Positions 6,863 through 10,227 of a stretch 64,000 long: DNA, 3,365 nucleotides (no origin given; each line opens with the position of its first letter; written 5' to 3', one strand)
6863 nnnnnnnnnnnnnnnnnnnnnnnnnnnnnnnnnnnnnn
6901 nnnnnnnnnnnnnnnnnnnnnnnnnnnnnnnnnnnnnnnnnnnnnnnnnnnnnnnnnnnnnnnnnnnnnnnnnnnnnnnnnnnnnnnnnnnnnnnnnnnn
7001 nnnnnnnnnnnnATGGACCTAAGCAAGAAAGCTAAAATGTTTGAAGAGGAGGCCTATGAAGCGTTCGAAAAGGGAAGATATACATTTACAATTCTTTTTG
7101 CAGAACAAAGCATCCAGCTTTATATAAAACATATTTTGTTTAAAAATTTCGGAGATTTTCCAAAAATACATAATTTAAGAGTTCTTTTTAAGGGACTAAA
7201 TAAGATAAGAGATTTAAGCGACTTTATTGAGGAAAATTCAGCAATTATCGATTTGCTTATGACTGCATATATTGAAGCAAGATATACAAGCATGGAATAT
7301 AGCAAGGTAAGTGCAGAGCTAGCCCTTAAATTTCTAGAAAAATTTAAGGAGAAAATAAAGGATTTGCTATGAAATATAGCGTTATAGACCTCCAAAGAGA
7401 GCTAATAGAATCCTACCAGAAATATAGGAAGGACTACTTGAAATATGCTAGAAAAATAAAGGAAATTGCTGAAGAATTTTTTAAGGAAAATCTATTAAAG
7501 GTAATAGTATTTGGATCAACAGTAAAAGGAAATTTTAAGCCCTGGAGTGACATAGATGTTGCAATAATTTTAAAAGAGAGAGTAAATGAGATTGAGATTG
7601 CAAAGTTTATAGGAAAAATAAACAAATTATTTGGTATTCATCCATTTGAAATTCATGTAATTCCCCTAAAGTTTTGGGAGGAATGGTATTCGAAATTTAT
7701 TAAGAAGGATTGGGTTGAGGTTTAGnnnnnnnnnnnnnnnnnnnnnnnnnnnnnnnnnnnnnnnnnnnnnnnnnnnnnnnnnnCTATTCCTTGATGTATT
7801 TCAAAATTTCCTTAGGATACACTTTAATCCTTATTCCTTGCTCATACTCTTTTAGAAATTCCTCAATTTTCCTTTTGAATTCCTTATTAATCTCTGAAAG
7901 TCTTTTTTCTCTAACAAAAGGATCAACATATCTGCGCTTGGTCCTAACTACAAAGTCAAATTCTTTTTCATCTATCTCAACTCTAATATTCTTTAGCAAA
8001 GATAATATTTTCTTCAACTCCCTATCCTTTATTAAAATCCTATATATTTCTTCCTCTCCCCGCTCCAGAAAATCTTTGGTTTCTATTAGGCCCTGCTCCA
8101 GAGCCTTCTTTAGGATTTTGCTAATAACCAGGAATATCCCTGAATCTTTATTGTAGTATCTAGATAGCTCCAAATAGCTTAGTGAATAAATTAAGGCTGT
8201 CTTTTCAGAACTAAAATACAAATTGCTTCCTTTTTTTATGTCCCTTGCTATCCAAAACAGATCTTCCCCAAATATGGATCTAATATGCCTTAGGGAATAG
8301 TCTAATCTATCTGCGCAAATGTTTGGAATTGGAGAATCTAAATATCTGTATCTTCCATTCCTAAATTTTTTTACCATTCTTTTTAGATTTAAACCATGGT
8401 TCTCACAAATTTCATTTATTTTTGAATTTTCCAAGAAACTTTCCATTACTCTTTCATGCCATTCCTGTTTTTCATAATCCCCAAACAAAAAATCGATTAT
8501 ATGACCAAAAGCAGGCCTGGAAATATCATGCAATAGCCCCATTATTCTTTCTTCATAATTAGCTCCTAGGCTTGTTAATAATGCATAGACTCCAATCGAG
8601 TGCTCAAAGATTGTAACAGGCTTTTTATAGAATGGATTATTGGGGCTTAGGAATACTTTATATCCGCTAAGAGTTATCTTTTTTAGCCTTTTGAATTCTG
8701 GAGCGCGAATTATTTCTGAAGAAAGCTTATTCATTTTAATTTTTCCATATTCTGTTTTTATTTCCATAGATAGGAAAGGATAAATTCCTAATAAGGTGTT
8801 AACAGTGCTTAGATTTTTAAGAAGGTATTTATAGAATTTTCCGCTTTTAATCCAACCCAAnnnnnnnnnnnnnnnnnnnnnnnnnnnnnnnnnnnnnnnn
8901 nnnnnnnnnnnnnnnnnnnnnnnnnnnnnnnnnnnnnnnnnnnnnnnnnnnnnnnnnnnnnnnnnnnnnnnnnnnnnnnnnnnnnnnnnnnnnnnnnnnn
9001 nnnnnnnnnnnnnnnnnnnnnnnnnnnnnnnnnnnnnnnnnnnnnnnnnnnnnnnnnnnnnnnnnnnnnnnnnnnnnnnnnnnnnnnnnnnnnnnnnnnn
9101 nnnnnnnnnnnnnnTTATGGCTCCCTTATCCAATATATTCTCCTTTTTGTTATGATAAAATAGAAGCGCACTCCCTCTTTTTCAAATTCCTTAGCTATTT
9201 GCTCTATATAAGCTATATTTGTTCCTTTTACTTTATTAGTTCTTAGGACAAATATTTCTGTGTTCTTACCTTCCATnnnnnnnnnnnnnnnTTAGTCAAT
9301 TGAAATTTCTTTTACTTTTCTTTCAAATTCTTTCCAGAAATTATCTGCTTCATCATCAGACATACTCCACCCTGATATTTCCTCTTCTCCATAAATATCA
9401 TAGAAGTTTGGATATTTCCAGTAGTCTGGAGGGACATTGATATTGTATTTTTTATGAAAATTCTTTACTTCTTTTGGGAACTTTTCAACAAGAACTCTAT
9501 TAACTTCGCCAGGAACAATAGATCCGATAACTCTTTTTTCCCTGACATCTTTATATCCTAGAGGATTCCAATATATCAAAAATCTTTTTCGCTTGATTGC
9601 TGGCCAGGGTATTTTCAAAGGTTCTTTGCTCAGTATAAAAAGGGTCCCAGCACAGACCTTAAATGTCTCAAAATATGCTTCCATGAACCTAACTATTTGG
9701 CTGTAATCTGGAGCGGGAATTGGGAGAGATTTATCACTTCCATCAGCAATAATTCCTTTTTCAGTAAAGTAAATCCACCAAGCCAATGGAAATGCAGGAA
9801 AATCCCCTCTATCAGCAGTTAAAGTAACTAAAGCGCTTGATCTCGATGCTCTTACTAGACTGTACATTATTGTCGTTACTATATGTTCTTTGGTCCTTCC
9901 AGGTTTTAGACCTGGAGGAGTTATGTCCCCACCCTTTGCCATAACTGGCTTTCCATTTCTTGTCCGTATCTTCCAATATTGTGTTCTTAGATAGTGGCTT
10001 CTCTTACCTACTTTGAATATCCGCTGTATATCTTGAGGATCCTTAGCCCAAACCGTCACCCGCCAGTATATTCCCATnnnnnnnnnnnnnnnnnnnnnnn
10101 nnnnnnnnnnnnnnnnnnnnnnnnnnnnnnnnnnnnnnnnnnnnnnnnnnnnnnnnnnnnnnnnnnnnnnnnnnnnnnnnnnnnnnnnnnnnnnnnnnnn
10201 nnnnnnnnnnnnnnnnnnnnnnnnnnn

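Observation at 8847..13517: Giant surface protein plus partner gene, followed by a divergent, decayed 'orphan' copy of the cassette end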

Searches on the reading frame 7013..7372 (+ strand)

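Call 8: search_protein_families(library=pfam, proteins=[window:7013-7372:+], max_evalue=0.1)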
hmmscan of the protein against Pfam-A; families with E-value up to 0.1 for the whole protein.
window:7013-7372:+ (119 aa): 1 family
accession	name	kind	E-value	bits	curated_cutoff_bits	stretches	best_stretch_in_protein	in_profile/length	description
PF05168.19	HEPN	-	4.4e-22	78.9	22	1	2-117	3-116/117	HEPN domain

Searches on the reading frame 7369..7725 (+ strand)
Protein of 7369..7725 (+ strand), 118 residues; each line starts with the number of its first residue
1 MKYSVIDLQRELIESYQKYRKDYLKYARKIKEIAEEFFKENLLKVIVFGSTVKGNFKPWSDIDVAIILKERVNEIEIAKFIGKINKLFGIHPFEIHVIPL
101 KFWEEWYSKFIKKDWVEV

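Call 8: search_protein_families(library=pfam, proteins=[window:7369-7725:+], max_evalue=0.1)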
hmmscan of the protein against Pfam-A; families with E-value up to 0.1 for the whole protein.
window:7369-7725:+ (118 aa): 6 families
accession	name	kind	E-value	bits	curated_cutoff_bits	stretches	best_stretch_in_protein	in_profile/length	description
PF01909.29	NTP_transf_2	-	6.5e-14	52.5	21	1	28-112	2-83/93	Nucleotidyltransferase domain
PF18765.7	Polbeta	-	1.4e-10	41.6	26.9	1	29-88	2-59/93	Polymerase beta, Nucleotidyltransferase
PF22600.2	MTPAP-like_central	-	1.6e-05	25.4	27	1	21-73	20-70/139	Poly(A) RNA polymerase, mitochondrial-like, central palm domain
PF20750.3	PAP_NTPase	-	0.016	15.5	27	1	11-76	43-108/194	Poly(A) polymerase nucleotidyltransferase domain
PF21057.2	Hikeshi-like_C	-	0.058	13.7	27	0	95-113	30-48/58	Hikeshi-like, C-terminal domain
PF01026.27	TatD_DNase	-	0.078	12.8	27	1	24-110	10-80/253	TatD related DNase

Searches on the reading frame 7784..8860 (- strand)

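Call 8: search_protein_families(library=pfam, proteins=[window:7784-8860:-], max_evalue=0.1)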
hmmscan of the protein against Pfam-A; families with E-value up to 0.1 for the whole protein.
window:7784-8860:- (358 aa): 4 families
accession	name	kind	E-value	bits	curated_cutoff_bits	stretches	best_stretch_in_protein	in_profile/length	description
PF01966.28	HD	-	9.7e-09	36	22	1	85-188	2-112/116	HD domain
PF08512.18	Rttp106-like_middle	-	0.008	16.9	25.5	1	293-340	44-86/91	Histone chaperone Rttp106-like, middle domain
PF17903.8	KH_KRR1_1st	-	0.037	14.6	23.4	0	286-316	23-55/81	Krr1 KH1 domain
PF24406.1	nSTAND_NTPase4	-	0.076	13.6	27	0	331-356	7-32/58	Novel STAND NTPase 4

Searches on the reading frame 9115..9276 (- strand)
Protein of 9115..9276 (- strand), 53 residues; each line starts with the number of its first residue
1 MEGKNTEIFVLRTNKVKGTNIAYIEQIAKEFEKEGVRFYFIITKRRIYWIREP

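Call 8: search_protein_families(library=pfam, proteins=[window:9115-9276:-], max_evalue=0.1)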
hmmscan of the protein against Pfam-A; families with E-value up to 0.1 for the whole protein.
window:9115-9276:- (53 aa): 1 family
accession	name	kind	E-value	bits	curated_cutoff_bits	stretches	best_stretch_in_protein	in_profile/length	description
PF07261.16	DnaB_2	-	0.025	14.7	22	1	17-37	45-65/74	Replication initiation and membrane attachment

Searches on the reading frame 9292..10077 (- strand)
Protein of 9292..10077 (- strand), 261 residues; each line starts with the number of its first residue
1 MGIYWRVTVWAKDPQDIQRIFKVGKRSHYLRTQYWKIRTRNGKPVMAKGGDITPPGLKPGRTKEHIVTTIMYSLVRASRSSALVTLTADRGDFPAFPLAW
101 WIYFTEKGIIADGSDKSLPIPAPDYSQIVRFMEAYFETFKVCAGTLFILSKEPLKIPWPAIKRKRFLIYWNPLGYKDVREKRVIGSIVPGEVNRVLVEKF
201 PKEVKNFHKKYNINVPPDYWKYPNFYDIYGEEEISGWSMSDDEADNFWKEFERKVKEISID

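Call 8: search_protein_families(library=pfam, proteins=[window:9292-10077:-], max_evalue=0.1)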
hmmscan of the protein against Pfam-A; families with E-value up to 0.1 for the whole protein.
window:9292-10077:- (261 aa): 1 family
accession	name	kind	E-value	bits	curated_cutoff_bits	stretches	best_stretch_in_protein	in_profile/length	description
PF09346.15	SMI1_KNR4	-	0.048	14.7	25.4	1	199-246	17-66/125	SMI1 / KNR4 family (SUKH-1)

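Call 10: search_solved_structures(query=window:9292-10077:-, max_evalue=1)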
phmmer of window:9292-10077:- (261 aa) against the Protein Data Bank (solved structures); distinct sequences matched with E-value up to 1: 3.
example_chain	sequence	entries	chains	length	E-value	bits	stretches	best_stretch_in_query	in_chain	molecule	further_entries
9vtg_LQ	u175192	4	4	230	0.27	13.4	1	12-61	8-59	60S ribosomal protein L6-like isoform X1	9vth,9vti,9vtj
8azw_b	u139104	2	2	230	0.55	12.4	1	12-61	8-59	eL6 (60S ribosomal protein L6)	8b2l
31kj_A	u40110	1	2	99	0.61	12.2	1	208-257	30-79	PWT8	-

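Call 22: find_homologous_proteins(query=window:9292-10077:-, max_evalue=0.01)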
Query window:9292-10077:- (261 aa): 1 proteins with E <= 0.01 among 322 candidates.
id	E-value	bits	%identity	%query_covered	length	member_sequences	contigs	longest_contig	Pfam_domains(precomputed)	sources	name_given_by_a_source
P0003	4.7e-173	592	100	98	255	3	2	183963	-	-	-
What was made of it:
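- On Polymorphic toxin system (PTS): The partner is an ORFan (call 22).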

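Call 44: find_encoding_contigs(protein=P0003, flank=10000, max_places=6)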
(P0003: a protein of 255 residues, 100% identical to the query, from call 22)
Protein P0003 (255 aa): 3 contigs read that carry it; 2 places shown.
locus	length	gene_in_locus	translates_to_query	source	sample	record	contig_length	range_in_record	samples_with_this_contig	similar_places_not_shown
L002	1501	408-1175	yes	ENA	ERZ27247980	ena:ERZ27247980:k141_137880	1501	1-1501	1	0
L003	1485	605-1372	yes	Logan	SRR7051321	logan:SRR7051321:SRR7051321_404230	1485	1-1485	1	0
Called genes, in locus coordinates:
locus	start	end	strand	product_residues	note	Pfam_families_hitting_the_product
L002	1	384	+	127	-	?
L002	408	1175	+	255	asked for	-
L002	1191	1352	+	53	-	-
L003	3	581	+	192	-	?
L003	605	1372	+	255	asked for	-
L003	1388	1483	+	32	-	?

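Call 45: list_cluster_members(proteins=[P0003, P0001, P0002])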
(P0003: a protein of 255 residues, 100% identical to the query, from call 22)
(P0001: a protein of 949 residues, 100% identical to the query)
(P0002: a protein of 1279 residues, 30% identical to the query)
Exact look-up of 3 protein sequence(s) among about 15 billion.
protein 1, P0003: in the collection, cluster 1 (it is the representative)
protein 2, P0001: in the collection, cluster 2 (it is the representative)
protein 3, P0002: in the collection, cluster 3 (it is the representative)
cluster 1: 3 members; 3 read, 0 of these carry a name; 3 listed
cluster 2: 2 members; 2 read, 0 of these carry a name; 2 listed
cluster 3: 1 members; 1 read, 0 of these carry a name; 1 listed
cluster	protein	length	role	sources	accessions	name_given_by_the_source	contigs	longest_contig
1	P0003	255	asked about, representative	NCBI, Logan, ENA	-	-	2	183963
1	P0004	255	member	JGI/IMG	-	-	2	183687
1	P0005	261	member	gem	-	-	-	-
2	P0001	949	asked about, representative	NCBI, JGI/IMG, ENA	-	-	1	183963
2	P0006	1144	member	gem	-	-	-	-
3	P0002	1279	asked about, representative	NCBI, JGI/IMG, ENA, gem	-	-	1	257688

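Call 78: search_protein_families(library=ncbifam, proteins=[window:9292-10077:-], max_evalue=1)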
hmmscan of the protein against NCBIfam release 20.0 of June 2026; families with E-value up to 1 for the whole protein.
window:9292-10077:- (261 aa): 0 families

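Call 79: search_protein_families(library=padloc, proteins=[window:9292-10077:-], max_evalue=1)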
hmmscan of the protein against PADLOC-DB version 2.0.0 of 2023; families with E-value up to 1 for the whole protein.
window:9292-10077:- (261 aa): 0 families
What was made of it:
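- No toxin family hit for W (calls 8, 78, 79). No PADLOC hit for W, its partner, G2 or G3 (call 79).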

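Call 89: find_encoding_contigs(protein=P0004, flank=6000, max_places=4)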
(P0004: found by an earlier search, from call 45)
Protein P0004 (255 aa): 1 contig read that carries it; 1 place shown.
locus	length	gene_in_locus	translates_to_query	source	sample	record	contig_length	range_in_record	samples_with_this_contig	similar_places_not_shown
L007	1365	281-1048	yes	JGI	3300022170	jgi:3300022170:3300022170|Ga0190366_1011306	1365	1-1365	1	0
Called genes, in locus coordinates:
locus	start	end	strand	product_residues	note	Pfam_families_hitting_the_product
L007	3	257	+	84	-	?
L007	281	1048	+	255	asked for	-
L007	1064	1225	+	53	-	-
